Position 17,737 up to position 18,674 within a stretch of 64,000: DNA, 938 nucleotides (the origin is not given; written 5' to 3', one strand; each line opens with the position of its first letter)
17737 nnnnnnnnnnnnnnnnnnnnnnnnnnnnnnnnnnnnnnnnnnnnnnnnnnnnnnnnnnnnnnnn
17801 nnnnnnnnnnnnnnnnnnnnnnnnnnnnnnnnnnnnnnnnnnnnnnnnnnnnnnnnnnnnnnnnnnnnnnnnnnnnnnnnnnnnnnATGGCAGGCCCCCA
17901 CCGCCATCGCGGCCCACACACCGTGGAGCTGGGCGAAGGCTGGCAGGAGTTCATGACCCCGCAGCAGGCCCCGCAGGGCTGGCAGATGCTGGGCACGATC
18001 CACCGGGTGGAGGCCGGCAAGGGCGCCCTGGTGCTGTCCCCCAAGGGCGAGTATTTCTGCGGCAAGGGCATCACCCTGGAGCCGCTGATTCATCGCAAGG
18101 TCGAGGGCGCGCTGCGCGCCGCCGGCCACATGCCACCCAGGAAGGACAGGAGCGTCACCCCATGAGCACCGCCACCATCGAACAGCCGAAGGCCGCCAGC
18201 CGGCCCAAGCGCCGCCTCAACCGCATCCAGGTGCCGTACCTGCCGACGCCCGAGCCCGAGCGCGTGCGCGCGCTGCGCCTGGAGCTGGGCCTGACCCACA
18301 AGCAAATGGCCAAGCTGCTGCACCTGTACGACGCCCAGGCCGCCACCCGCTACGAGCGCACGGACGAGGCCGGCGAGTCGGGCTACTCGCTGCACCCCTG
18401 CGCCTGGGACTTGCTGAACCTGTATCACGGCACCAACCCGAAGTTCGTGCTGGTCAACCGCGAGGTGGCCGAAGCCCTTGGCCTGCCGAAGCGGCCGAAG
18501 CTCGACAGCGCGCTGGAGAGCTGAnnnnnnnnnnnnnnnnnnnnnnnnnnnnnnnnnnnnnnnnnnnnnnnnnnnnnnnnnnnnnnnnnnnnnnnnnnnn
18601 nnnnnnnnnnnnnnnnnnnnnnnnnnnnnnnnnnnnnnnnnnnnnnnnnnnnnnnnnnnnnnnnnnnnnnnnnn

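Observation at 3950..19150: Six-fold reiterated promoter-operator cassette driving a 15-kb array of small unknown genes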

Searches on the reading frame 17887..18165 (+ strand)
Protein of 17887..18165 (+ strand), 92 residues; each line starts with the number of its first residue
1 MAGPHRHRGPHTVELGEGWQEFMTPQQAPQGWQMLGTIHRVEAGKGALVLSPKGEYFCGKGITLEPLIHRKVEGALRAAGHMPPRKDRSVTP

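Call 95: find_homologous_proteins(query=window:17887-18165:+)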
Query window:17887-18165:+ (92 aa): 4 proteins with E <= 0.001 among 8 candidates.
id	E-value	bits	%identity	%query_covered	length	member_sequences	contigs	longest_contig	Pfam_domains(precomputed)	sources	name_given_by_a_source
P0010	6.0e-48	179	100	87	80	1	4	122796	-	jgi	jgi:hypothetical protein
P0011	2.6e-39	151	77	100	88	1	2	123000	-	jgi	jgi:hypothetical protein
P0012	3.3e-37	144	75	100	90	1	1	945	-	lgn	-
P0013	2.6e-30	122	72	86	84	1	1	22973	-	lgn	-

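Call 96: find_encoding_contigs(protein=P0013, flank=10000)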
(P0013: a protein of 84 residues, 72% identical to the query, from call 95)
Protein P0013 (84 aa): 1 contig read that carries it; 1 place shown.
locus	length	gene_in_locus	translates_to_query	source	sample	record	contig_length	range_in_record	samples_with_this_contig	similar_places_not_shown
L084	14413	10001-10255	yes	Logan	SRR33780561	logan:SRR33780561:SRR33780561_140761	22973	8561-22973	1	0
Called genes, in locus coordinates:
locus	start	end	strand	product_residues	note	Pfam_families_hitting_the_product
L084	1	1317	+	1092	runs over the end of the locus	PF04465:DUF499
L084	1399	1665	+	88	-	-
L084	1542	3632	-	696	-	-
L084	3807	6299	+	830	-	PF13091:PLDc_2 (faint)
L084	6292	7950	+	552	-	-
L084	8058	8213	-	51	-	-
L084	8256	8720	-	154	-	-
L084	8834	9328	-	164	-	PF01541:GIY-YIG (weak)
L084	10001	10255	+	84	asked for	-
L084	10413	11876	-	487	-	-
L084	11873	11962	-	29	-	-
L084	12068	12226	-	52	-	-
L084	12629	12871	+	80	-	-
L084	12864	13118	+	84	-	-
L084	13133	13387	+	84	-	-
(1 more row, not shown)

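Call 101: predict_structure(alignment_id=A5)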
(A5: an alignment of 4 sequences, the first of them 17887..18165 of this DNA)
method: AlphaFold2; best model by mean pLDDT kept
length: 92 residues; sequences in the alignment: 4
mean_pLDDT: 77.3   pTM: 0.66
mean pLDDT of the five models: 77.3, 76.1, 75.9, 74.2, 60.8
residues with pLDDT >= 90: 26; 70-90: 43; 50-70: 9; < 50: 14
segments of 3 or more residues with pLDDT < 50: 1-7, 86-89
pLDDT, mean of each block of 10 residues (from residue 1): 47 86 85 90 84 91 87 81 50 47
secondary structure, 60 per line:
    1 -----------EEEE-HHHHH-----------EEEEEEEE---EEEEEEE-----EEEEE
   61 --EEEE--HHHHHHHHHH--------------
elements in order: E12-15 H17-21 E33-40 E44-50 E56-60 E63-66 H69-78

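Call 103: fold_search(model_id=the predicted structure, library=pdb)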
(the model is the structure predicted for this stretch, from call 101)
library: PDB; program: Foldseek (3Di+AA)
matches with E <= 10: 74; with E <= 0.001: 0
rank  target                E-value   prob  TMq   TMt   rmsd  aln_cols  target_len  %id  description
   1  2lra_MODEL_1_A        8.1e-01  0.35  0.32  0.35   4.2        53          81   19  NMR Structure of Signal Sequence Deleted (SSD) Rv0603 Protein from Mycobacterium tuberculosis without N-termin (released 2013-05-22)
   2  2w4r_A                1.5e+00  0.02  0.16  0.12  13.7        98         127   13  Crystal structure of the regulatory domain of human LGP2 (released 2009-02-24)
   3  4p78_C                3.2e+00  0.08  0.24  0.32   8.5        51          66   18  HicA3 and HicB3 toxin-antitoxin complex (released 2014-08-27)
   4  7qwv_A                4.1e+00  0.07  0.19  0.16   5.5        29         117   28  Crystal structure of the REC114-TOPOVIBL complex. (released 2023-02-01)
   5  3n84_E                4.1e+00  0.06  0.28  0.26   6.9        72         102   14  Crystal Structure of the Grb2 SH2 Domain in Complex with a 23-Membered Macrocyclic Ligand Having the Sequence pYVNVP (released 2011-01-12)
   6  8gqq                  4.1e+00  0.06  0.24  0.23   5.3        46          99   11  The three-dimensional structure of Cystatin A2, a cysteine protease inhibitor from Dictyostelium discoideum (released 2023-09-06)
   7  1jyq_A                4.1e+00  0.05  0.26  0.26   7.6        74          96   14  Xray Structure of Grb2 SH2 Domain Complexed with a Highly Affine Phospho Peptide (released 2002-03-13)
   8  1x1u_C                4.6e+00  0.05  0.25  0.23   6.4        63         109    6  Water-mediate interaction at aprotein-protein interface (released 2005-04-26)
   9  4y68_B                4.6e+00  0.02  0.13  0.05  15.1        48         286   10  Structure of a lipoprotein from Streptococcus agalactiae (released 2016-01-20)
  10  5cht_A                4.9e+00  0.04  0.24  0.09   9.4        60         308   10  Crystal structure of USP18 (released 2016-06-29)
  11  4wa6_D                4.9e+00  0.04  0.23  0.06  10.2        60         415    7  Structure of yeast SAGA DUBm with Sgf73 N59D mutant at 2.36 angstroms resolution (released 2015-03-04)
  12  6dm3_B                5.2e+00  0.06  0.28  0.25   6.7        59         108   14  Crystal structure of the SH2 domain from RavO (Lpg1129) from Legionella pneumophila, apoprotein (released 2018-06-27)
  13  4wa6_A                5.2e+00  0.04  0.24  0.06  10.6        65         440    8  Structure of yeast SAGA DUBm with Sgf73 N59D mutant at 2.36 angstroms resolution (released 2015-03-04)
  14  3dgy_B                5.6e+00  0.06  0.26  0.26   8.2        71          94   14  Crystal structure of ribonuclease Sa2 with guanosine-2'-cyclophosphate (released 2009-06-16)
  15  1bns_C                5.9e+00  0.05  0.27  0.25   5.8        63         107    8  STRUCTURAL STUDIES OF BARNASE MUTANTS (released 1994-06-22)
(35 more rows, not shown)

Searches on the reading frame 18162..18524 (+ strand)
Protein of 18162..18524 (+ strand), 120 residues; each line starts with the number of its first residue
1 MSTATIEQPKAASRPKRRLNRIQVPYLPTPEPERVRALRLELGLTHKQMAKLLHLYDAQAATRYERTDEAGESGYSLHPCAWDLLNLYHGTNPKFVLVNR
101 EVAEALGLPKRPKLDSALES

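Call 35: find_homologous_proteins(query=window:18162-18524:+)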
Query window:18162-18524:+ (120 aa): 3 proteins with E <= 0.001 among 20 candidates.
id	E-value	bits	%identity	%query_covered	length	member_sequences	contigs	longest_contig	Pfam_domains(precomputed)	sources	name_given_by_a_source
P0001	2.0e-73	262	100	100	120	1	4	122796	-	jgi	jgi:transcriptional regulator with XRE-family HTH domain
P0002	1.9e-62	226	88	100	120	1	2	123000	-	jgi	jgi:hypothetical protein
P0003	5.5e-41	157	59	100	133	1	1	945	-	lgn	-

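Call 36: find_encoding_contigs(protein=P0003, flank=10000)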
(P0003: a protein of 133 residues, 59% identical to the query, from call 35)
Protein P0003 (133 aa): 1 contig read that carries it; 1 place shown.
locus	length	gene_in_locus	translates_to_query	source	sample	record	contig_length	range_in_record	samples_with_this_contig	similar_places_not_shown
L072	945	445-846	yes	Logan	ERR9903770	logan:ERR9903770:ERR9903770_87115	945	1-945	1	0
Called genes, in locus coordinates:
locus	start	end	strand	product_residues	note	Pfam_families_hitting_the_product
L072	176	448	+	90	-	-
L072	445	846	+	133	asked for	-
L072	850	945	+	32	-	?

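Call 37: find_encoding_contigs(protein=P0002, flank=10000)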
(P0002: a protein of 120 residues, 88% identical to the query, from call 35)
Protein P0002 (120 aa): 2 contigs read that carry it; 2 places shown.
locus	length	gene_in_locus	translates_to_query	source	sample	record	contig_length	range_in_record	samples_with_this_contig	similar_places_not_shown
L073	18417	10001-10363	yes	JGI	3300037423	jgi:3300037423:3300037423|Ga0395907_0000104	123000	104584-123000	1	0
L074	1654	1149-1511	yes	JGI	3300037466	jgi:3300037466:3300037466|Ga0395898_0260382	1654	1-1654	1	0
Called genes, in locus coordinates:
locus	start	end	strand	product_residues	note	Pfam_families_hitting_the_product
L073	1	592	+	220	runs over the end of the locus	-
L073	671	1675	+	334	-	PF19474:DUF6011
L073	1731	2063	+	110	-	-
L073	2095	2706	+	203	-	-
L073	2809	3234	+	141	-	-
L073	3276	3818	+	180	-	-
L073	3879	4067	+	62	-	-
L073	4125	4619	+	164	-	-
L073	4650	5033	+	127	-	-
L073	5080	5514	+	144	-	-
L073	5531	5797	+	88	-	-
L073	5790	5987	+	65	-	-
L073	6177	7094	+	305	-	PF06067:DUF932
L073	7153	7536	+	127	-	-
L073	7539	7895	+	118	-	-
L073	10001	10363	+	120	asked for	-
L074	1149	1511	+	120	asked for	-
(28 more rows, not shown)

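Call 38: find_encoding_contigs(protein=P0001, flank=10000)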
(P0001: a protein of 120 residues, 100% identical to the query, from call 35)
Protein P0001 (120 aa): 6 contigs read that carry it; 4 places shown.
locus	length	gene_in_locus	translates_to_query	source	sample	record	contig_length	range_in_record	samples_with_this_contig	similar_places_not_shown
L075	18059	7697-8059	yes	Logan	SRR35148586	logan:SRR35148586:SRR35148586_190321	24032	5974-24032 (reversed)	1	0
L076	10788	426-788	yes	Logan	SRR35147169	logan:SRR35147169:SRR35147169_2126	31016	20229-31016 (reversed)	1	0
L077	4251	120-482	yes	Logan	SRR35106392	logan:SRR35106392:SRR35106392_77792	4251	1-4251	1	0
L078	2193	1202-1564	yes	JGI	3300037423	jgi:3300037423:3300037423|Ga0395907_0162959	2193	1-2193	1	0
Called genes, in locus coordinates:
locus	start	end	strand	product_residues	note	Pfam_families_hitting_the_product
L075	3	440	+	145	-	?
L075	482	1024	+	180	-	-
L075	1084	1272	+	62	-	-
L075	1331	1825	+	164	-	-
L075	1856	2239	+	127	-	-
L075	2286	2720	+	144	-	-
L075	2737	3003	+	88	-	-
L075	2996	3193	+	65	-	-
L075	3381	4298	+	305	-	PF06067:DUF932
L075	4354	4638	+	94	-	-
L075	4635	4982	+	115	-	-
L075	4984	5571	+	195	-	-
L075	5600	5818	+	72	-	-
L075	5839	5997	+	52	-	-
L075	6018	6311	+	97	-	-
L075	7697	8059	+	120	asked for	-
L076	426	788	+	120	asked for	-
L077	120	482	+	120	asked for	-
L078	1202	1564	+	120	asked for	-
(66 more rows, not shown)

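Call 53: find_related_loci(query=A2, collection=viral_contigs, flank=10000)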
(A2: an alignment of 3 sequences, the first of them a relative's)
Query A2 (120 aa) in viral_contigs; peptide patterns used: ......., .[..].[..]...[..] (x = any residue, [..] = any of these).
44 stretches matched a pattern; 1 encode a relative of the query (tblastn E <= 1e-3); 1 distinct loci.
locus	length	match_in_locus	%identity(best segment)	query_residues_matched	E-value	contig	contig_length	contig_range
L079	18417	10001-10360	88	1-120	1e-69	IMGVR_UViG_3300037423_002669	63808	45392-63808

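Call 58: predict_structure(alignment_id=A2)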
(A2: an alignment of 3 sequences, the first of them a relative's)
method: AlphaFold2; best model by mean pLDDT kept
length: 120 residues; sequences in the alignment: 3
mean_pLDDT: 43.9   pTM: 0.34
mean pLDDT of the five models: 43.9, 42.5, 40.7, 40.3, 37.9
residues with pLDDT >= 90: 0; 70-90: 0; 50-70: 34; < 50: 86
segments of 3 or more residues with pLDDT < 50: 1-29, 57-80, 89-120
pLDDT, mean of each block of 10 residues (from residue 1): 36 37 41 55 57 50 40 40 50 36 43 43
secondary structure, 60 per line:
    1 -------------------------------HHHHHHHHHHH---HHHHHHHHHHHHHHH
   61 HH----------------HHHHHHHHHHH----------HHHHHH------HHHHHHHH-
elements in order: H32-42 H46-62 H79-89 H100-105 H112-119

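Call 65: search_protein_representatives(protein=window:18162-18524:+)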
Query: 120 residues. Proteins with E-value up to 0.001 (for the whole library): 7; up to 1e-10: 1; up to 1e-30: 1. The best 7 are listed.
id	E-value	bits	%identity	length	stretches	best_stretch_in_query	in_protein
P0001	6.4e-74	261.7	100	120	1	1-120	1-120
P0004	4.2e-08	49.5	41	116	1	4-100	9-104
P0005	8.9e-08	48.5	35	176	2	23-107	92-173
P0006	2.8e-04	37.2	39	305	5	46-83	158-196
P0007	3.2e-04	37.0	37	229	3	33-66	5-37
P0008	4.2e-04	36.7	33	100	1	25-103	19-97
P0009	4.4e-04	36.6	36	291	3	31-69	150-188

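Call 67: search_solved_structures(query=A4, max_evalue=1)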
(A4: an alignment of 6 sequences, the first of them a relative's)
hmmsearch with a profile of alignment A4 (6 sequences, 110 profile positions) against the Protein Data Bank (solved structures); distinct sequences matched with E-value up to 1: 3.
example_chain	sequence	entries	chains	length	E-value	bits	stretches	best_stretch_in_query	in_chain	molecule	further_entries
9vt3_A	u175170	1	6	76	0.00024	24.4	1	31-86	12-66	Aca3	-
7xi5_A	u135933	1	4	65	0.002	21.5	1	29-89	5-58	Transcriptional regulator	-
4o8b_A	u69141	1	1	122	0.48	13.8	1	34-79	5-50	Uncharacterized protein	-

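Call 68: search_protein_families(library=pfam, alignment_id=A4, max_evalue=0.1)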
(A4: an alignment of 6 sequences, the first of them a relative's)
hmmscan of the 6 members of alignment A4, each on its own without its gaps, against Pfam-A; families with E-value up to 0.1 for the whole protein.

A. member 1, P0001 (120 aa): 3 families
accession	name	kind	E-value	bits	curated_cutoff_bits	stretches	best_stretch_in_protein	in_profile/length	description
PF13560.12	HTH_31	-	0.0015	19.3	27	1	34-66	5-36/64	Helix-turn-helix domain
PF01381.28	HTH_3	-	0.002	18.6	23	1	35-66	1-31/55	Helix-turn-helix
PF13384.12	HTH_23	-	0.093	13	24.6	0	31-60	4-34/50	Homeodomain-like domain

B. families by the number of members that match (of 6 scanned): 3 families
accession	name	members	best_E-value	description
PF13560.12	HTH_31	5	0.00071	Helix-turn-helix domain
PF01381.28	HTH_3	4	0.002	Helix-turn-helix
PF13384.12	HTH_23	2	0.026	Homeodomain-like domain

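Call 72: search_solved_structures(query=A4, max_evalue=0.01, show_alignments=2)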
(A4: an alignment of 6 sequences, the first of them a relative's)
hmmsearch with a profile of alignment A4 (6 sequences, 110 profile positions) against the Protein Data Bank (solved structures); distinct sequences matched with E-value up to 0.01: 2.
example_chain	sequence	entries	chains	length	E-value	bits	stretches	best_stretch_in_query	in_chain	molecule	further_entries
9vt3_A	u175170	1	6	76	0.00024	24.4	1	31-86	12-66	Aca3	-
7xi5_A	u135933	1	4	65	0.002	21.5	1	29-89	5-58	Transcriptional regulator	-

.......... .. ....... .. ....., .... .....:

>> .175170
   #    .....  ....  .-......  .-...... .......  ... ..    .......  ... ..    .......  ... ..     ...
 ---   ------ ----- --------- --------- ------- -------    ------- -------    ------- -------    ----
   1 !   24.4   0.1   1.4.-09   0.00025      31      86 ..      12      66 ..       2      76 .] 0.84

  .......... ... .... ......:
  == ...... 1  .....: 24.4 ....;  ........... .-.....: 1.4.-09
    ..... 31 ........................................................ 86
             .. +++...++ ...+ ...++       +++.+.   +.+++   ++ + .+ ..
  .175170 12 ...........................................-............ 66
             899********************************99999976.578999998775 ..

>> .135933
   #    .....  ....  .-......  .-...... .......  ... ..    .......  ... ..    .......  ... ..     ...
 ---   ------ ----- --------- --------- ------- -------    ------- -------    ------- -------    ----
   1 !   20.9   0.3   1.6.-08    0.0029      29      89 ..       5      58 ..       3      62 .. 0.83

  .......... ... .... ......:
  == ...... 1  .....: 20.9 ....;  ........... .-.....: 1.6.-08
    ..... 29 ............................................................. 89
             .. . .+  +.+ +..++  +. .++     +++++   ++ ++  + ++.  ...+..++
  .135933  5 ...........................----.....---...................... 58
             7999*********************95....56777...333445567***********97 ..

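Call 74: find_encoding_contigs(protein=P0004, flank=10000, max_places=3)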
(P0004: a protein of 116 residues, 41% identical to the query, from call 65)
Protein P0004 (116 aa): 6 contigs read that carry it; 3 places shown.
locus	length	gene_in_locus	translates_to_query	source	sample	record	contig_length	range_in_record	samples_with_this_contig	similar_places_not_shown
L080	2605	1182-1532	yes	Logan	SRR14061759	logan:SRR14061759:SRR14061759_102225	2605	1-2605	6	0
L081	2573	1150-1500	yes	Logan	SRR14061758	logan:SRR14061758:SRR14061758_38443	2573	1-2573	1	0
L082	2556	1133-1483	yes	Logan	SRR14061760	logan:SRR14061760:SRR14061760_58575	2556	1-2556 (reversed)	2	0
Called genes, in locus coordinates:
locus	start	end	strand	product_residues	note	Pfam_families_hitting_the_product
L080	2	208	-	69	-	?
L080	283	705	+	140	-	-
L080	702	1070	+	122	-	-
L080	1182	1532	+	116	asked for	-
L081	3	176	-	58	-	?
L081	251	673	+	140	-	-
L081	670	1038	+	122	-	-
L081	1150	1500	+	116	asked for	-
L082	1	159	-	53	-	?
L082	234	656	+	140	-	-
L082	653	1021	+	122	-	-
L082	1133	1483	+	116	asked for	-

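Call 75: find_encoding_contigs(protein=P0008, flank=10000, max_places=3)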
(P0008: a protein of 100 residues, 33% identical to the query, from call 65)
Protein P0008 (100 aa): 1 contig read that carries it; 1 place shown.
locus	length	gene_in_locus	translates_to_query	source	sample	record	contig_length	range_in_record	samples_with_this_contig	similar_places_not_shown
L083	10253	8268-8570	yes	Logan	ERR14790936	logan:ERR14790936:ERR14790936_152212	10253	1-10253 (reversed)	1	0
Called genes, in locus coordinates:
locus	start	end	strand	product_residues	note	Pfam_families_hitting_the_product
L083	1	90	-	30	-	?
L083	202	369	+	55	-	-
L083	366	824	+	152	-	-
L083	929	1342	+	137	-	-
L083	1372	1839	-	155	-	PF01551:Peptidase_M23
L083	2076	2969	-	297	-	PF01118:Semialdhyde_dh (weak), PF22698:Semialdhyde_dhC_1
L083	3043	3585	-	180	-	PF04127:DFP (weak)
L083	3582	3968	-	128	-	-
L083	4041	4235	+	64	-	-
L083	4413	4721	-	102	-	-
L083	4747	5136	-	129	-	-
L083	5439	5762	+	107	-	-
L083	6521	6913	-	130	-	-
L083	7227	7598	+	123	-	-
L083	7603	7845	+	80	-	PF23858:DUF7220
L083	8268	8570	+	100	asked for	-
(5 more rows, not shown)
